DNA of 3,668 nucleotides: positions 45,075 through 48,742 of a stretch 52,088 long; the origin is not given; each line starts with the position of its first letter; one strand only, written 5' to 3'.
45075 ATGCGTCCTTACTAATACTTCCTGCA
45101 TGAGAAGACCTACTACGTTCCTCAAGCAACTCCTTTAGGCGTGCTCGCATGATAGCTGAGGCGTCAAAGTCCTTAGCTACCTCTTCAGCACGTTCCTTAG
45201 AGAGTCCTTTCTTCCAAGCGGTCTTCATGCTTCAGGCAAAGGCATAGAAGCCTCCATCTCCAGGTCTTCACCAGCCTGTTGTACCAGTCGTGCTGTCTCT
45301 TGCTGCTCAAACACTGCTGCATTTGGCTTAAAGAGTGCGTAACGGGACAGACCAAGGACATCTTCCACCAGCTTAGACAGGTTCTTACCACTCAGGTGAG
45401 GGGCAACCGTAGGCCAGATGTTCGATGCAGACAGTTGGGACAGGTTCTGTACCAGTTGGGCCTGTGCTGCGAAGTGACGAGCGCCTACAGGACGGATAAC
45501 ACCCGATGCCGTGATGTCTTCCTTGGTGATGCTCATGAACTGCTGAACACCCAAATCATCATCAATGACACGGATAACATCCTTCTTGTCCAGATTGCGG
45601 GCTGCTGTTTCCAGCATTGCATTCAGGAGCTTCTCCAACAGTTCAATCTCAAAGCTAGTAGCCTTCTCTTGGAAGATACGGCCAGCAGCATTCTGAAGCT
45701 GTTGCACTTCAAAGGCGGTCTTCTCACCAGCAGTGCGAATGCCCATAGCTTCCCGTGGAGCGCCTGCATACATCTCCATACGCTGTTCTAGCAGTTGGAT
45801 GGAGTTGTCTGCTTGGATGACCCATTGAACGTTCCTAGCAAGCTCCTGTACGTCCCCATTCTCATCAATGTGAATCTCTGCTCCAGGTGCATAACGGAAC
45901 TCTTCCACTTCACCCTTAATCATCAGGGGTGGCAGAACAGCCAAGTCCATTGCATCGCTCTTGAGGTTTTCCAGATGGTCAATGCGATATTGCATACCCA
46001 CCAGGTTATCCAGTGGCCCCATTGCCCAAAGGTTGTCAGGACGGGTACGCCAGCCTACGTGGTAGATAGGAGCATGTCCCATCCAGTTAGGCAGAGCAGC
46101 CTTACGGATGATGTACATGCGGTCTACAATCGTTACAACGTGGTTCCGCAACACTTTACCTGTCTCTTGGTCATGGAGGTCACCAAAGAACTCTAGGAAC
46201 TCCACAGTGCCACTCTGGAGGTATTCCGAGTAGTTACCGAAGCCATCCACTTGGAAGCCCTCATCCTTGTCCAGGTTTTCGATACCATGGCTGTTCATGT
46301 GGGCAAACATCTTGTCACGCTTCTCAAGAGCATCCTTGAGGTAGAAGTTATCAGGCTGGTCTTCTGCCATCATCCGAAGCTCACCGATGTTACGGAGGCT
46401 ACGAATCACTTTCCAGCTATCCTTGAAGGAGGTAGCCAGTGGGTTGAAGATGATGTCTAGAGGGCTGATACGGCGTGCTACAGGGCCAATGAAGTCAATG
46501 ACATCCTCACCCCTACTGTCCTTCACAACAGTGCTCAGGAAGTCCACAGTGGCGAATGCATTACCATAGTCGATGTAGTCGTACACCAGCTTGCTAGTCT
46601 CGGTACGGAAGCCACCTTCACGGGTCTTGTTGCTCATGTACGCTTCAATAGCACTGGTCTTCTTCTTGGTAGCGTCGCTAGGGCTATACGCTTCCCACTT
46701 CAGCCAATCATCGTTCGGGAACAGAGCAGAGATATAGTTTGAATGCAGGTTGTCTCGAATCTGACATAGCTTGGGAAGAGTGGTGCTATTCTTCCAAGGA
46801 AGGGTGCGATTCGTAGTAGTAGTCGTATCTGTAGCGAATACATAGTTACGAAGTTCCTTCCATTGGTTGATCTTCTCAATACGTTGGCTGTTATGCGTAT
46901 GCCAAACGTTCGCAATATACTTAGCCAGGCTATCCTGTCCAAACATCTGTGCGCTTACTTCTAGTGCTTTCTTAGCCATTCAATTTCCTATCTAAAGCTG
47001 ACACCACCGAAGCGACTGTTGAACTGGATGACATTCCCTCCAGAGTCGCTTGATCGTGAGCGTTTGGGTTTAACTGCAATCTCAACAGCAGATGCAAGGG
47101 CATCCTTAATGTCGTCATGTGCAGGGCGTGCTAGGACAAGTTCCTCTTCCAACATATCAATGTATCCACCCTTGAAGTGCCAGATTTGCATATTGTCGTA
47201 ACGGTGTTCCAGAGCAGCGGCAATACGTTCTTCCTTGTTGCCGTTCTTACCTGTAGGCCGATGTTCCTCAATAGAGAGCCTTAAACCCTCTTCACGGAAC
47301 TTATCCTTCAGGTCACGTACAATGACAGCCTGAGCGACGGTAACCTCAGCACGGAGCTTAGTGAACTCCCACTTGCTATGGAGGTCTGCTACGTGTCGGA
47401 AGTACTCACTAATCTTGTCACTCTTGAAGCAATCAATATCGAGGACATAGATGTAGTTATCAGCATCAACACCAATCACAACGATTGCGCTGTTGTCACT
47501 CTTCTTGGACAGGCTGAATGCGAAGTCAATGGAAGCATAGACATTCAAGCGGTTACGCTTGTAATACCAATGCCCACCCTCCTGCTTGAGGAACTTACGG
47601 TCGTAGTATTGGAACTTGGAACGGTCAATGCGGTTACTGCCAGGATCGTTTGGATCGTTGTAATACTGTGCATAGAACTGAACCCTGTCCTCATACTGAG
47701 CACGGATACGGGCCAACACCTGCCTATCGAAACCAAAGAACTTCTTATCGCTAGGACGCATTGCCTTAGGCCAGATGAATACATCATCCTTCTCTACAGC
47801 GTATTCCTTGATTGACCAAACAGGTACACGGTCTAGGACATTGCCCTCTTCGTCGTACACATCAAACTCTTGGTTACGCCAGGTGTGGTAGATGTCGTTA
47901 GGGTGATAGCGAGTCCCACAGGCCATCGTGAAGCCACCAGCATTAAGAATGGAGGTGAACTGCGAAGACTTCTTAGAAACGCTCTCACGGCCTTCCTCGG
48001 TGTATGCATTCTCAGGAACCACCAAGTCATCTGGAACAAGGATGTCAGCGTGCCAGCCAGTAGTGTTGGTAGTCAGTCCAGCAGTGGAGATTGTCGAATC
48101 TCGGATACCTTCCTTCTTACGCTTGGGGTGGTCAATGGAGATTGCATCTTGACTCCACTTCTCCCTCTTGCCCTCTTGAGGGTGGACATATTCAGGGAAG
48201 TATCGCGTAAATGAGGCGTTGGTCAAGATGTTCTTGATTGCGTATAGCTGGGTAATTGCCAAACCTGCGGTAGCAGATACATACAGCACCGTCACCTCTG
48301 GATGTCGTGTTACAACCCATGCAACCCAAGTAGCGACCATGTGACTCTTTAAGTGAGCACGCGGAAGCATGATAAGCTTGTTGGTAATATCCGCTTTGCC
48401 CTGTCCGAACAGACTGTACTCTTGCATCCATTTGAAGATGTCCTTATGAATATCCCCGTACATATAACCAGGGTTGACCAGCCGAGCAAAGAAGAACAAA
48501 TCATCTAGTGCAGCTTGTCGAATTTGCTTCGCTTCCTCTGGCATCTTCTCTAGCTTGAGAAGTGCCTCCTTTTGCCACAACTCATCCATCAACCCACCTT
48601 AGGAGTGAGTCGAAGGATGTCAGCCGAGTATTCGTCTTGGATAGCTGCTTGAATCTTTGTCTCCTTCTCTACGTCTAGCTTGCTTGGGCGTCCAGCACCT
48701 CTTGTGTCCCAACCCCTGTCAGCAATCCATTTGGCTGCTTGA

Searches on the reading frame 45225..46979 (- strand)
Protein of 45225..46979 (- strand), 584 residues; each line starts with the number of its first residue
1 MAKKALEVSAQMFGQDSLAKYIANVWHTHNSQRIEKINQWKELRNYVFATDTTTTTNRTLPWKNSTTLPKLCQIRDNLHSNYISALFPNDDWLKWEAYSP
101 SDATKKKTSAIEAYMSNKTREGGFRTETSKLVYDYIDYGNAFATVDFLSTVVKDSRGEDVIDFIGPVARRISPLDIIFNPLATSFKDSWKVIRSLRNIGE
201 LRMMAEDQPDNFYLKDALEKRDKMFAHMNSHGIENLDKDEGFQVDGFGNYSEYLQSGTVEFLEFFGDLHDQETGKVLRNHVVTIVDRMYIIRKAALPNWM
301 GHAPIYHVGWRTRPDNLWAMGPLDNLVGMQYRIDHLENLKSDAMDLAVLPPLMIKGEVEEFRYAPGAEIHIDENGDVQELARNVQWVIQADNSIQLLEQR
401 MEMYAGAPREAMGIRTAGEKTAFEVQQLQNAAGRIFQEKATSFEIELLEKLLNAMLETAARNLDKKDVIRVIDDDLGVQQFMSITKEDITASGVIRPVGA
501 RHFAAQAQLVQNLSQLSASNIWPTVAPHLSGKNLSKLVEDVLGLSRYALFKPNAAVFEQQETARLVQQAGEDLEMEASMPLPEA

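Call 115: search_protein_families(library=phrogs, proteins=[window:45225-46979:-], max_evalue=0.00001)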
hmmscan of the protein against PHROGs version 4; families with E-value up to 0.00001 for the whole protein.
window:45225-46979:- (584 aa): 1 family
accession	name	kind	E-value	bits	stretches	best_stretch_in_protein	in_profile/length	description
phrog_332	-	connector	6.4e-107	359.2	1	16-579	8-534/560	head-tail adaptor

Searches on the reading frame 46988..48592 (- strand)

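Call 115: search_protein_families(library=phrogs, proteins=[window:46988-48592:-], max_evalue=0.00001)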
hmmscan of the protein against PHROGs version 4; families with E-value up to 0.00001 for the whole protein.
window:46988-48592:- (534 aa): 5 families
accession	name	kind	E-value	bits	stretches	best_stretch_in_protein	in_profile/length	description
phrog_38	-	head and packaging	1.3e-94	319.4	1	17-516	253-713/760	terminase large subunit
phrog_20726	-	unknown function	3.8e-49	168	1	349-533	1-196/199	-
phrog_4758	-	head and packaging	4.7e-16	59.9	1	34-237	27-216/243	terminase large subunit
phrog_17672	-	head and packaging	1.9e-13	51.2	1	27-239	27-228/395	terminase large subunit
phrog_979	-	head and packaging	4.2e-07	30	1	328-510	414-603/642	terminase large subunit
